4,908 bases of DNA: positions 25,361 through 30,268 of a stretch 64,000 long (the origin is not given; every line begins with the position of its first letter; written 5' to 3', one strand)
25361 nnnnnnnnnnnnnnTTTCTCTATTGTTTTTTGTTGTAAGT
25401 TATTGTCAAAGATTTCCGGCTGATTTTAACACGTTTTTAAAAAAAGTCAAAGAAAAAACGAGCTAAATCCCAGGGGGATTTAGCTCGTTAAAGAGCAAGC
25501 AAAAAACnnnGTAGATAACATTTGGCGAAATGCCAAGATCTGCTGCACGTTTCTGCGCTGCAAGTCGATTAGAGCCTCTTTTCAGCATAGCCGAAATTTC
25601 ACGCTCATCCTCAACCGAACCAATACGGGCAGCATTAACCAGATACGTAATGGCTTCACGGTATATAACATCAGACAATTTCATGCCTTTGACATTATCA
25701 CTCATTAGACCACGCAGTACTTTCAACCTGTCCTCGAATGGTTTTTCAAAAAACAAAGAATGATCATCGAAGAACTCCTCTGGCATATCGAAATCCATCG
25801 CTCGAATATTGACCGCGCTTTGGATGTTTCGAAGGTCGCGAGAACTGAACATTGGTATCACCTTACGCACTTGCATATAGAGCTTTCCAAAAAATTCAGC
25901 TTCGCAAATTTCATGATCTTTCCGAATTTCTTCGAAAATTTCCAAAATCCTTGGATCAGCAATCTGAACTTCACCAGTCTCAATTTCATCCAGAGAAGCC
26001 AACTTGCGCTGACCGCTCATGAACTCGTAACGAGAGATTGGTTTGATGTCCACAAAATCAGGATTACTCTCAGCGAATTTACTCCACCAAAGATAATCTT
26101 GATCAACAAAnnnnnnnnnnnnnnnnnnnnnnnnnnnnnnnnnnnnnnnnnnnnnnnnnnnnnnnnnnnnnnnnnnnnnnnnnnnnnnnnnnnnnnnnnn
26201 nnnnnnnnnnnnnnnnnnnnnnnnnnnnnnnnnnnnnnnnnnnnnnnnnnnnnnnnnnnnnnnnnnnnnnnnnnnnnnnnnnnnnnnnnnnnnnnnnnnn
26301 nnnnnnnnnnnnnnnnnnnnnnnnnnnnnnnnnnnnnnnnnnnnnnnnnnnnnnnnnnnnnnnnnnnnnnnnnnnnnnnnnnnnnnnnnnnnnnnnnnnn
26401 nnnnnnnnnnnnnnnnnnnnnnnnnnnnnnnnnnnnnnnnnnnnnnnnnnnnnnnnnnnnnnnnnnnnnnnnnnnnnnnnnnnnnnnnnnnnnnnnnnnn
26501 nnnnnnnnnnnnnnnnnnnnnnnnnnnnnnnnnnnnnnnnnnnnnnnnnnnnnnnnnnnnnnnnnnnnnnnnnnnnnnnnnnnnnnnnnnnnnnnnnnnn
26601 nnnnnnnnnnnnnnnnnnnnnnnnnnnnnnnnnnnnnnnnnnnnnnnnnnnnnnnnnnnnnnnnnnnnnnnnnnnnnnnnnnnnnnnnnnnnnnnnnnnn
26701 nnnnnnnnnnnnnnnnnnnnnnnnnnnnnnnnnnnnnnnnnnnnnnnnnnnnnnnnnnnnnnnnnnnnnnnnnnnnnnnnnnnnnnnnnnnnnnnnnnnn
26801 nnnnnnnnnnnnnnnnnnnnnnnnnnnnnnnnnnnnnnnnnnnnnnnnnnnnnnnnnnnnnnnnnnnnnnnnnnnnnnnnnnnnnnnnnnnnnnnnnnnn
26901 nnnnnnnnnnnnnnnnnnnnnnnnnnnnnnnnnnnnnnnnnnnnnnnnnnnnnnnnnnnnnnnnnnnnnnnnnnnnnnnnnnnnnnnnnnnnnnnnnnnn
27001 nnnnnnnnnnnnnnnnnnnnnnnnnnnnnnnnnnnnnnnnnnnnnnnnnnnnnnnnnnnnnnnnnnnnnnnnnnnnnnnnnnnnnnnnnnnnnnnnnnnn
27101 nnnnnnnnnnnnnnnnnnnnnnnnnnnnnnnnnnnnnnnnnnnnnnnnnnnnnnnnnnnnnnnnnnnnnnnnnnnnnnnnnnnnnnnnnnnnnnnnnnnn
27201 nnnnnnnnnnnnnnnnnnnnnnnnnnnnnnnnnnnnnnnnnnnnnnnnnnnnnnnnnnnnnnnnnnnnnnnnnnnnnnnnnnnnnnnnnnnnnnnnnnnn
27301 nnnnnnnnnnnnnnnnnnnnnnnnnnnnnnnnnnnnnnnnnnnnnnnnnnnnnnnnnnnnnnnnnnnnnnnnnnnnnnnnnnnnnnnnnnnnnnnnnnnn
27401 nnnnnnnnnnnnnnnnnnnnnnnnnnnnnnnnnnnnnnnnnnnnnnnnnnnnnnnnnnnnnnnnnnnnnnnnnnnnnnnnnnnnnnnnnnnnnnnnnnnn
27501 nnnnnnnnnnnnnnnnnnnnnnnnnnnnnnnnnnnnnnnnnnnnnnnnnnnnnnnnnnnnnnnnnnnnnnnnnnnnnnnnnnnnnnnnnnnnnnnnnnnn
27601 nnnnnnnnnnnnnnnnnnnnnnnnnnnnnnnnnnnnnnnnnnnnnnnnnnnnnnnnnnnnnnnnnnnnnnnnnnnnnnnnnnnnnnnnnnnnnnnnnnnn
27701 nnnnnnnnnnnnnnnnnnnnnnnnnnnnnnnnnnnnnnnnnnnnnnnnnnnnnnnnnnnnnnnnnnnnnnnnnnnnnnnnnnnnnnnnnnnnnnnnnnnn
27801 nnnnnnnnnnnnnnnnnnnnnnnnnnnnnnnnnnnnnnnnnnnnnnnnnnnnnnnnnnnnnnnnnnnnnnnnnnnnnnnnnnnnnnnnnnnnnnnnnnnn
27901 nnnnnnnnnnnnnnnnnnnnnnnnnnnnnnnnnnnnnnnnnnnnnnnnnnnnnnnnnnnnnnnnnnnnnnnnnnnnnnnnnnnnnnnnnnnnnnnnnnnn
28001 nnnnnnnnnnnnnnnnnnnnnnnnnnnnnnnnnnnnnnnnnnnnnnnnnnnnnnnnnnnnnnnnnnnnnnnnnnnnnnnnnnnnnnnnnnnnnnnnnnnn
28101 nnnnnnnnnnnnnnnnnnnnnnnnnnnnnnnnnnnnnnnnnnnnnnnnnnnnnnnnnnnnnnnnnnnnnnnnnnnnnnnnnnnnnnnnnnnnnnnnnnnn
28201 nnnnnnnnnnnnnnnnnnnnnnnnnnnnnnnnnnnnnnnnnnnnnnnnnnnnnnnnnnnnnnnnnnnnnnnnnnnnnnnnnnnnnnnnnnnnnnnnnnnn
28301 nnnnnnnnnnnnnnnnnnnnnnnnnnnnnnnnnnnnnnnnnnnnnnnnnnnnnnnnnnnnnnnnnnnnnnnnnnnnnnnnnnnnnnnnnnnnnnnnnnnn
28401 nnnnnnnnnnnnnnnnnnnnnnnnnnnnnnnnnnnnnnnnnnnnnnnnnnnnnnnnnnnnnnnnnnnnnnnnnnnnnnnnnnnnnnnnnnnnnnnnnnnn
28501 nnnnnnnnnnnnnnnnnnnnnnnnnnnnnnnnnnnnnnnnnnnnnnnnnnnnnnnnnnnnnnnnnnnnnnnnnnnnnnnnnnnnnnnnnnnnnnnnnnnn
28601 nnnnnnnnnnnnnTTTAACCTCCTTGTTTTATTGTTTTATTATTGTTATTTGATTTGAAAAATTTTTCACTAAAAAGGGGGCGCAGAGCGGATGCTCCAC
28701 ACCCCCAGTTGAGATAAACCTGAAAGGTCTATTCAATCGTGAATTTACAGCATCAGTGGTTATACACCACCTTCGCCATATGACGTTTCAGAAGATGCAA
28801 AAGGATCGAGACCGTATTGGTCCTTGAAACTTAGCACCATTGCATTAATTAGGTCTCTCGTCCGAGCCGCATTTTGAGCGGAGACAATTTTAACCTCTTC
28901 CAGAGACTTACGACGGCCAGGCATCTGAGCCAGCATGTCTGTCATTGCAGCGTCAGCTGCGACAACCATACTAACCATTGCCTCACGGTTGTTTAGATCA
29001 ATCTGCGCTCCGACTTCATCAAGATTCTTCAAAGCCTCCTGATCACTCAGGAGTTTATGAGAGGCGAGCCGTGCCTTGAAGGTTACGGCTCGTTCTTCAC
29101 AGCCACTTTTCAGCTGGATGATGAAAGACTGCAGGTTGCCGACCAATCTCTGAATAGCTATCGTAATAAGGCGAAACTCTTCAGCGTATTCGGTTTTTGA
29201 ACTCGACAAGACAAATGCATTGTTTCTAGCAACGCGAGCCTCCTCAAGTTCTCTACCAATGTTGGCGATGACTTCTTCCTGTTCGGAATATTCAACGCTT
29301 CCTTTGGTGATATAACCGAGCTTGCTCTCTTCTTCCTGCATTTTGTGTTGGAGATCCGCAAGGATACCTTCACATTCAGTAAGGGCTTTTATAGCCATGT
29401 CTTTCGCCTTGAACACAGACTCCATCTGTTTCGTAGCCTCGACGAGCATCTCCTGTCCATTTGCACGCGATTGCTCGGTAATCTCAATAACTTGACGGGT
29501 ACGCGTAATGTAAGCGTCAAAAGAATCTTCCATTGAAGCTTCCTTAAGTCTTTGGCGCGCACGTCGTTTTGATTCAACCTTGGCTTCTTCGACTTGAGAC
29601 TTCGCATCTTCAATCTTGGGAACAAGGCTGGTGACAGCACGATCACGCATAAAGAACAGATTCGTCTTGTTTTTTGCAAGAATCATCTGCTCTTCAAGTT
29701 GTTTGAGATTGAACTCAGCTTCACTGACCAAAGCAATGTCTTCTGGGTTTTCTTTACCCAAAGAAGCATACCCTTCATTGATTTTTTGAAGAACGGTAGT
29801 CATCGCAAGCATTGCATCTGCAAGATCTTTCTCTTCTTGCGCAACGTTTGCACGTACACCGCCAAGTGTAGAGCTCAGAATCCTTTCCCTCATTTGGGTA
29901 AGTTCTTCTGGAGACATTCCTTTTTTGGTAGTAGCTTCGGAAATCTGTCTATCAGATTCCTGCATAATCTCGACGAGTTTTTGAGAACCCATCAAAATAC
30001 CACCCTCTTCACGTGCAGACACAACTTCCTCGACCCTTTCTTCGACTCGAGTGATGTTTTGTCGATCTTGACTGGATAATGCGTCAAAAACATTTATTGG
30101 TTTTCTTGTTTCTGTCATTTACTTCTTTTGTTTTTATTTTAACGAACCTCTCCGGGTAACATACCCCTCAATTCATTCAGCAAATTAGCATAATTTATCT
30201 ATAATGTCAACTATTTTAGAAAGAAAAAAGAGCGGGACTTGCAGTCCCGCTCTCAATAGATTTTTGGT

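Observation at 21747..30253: An 8.5-kb compositionally distinct island of six uncharacterised genes, bracketed by two near-identical 34-bp hairpin repeats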

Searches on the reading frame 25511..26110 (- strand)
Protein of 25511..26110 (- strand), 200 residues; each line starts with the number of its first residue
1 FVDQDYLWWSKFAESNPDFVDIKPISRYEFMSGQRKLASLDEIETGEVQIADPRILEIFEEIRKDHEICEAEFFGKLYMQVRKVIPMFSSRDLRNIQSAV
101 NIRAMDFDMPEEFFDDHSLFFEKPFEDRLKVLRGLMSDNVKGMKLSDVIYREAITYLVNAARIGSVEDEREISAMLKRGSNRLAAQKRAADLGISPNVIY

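Call 99: search_solved_structures(query=A10, max_evalue=1)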
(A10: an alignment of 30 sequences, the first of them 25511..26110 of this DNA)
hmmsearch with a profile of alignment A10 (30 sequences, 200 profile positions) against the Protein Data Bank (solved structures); distinct sequences matched with E-value up to 1: 2.
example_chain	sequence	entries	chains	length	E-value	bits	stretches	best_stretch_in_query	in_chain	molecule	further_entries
1irx_A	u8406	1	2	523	0.19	14.7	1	12-83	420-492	lysyl-tRNA synthetase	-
3a27_A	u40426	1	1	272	0.49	13.4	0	25-86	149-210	Uncharacterized protein MJ1557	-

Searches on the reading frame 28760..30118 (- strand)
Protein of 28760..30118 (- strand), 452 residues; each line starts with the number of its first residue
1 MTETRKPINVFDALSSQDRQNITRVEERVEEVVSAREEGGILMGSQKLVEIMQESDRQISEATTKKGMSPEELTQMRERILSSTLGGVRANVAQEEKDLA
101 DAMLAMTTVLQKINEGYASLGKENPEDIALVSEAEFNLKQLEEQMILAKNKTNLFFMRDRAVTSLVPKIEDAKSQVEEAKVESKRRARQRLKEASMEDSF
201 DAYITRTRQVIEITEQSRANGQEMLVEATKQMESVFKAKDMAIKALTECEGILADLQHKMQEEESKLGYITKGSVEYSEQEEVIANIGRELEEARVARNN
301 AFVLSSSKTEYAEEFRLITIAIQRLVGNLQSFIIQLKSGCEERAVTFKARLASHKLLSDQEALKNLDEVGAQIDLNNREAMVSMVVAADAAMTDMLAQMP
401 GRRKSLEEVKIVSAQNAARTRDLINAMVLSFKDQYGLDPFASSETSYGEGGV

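Call 7: search_protein_families(library=pfam, proteins=[window:28760-30118:-], max_evalue=0.1)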
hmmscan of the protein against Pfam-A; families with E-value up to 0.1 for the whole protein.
window:28760-30118:- (452 aa): 0 families

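Call 8: search_protein_families(library=padloc, proteins=[window:28760-30118:-], max_evalue=0.1)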
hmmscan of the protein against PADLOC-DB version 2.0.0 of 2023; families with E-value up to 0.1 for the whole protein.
window:28760-30118:- (452 aa): 0 families

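Call 9: search_protein_families(library=ncbifam, proteins=[window:28760-30118:-], max_evalue=0.1)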
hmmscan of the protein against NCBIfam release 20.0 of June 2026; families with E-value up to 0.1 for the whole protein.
window:28760-30118:- (452 aa): 0 families

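Call 10: search_protein_families(library=phrogs, proteins=[window:28760-30118:-], max_evalue=0.1)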
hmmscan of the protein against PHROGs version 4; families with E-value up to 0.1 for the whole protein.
window:28760-30118:- (452 aa): 1 family
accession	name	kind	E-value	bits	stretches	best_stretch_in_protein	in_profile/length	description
phrog_26803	-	unknown function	0.037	15.1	0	179-196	11-28/41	-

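Call 32: search_solved_structures(query=A2, max_evalue=1)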
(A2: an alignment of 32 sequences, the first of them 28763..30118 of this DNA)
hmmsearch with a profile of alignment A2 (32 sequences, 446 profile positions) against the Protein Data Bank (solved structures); distinct sequences matched with E-value up to 1: 17.
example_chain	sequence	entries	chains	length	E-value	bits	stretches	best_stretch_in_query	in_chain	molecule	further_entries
4zry_B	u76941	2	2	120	0.0073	18.4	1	188-254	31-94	Keratin, type II cytoskeletal 1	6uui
2rm8_A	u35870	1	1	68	0.0099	18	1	93-134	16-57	Sensory rhodopsin II transducer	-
6jfv_B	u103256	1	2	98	0.025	16.7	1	76-135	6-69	Keratin, type II cytoskeletal 5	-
22vl_b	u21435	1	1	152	0.025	16.6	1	106-201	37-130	ATP synthase subunit b, chloroplastic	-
9rgx_A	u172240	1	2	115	0.037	16.1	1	192-277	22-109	sc-apCC3-ACW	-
5j0h_A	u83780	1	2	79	0.039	16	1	225-261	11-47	Design construct 2L6HC3_13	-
3teq_A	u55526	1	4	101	0.057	15.5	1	114-178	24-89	Stromal interaction molecule 1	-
9tll_A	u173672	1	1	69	0.072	15.2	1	195-253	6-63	Sc-apCC-2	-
6cf6_A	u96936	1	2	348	0.12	14.4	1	344-432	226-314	Tankyrase-1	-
3utm_A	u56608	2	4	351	0.13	14.3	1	344-432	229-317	Tankyrase-1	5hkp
6emw_D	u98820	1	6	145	0.23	13.5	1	148-245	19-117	ATP-dependent Clp protease ATP-binding subunit ClpC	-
5j0i_A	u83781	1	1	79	0.27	13.3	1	225-260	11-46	Designed protein 2L6HC3_12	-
9rgy_A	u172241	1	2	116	0.27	13.3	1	191-278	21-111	sc-apCC3-CW-0NTT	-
1cos_A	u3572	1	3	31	0.42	12.6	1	228-255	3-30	COILED SERINE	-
6urq_A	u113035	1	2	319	0.45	12.5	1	352-431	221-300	Poly [ADP-ribose] polymerase tankyrase-1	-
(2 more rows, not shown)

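Call 43: search_protein_families(library=pfam, alignment_id=A2, max_evalue=0.01)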
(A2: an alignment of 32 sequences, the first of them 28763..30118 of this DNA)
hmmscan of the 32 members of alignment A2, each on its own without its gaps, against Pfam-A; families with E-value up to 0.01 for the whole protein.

A. member 1, window:28763-30118:- (452 aa): 0 families

B. families by the number of members that match (of 32 scanned): 10 families
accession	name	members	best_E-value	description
PF01983.22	CofC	2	0.0013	Guanylyl transferase CofC like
PF12325.13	TMF_TATA_bd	2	0.0041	TATA element modulatory factor 1 TATA binding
PF14025.11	DUF4241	1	0.00049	Protein of unknown function (DUF4241)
PF00106.31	adh_short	1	0.00091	short chain dehydrogenase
PF19962.4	EAD9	1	0.00093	Effector-associated domain 9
PF05335.18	DUF745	1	0.0036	Protein of unknown function (DUF745)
PF16516.10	CC2-LZ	1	0.0072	Leucine zipper of domain CC2 of NEMO, NF-kappa-B essential modulator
PF15219.11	TEX12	1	0.0074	Testis-expressed 12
PF16535.10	T3SSipB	1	0.0082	Type III cell invasion protein SipB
PF07901.16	DUF1672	1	0.0085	Protein of unknown function (DUF1672)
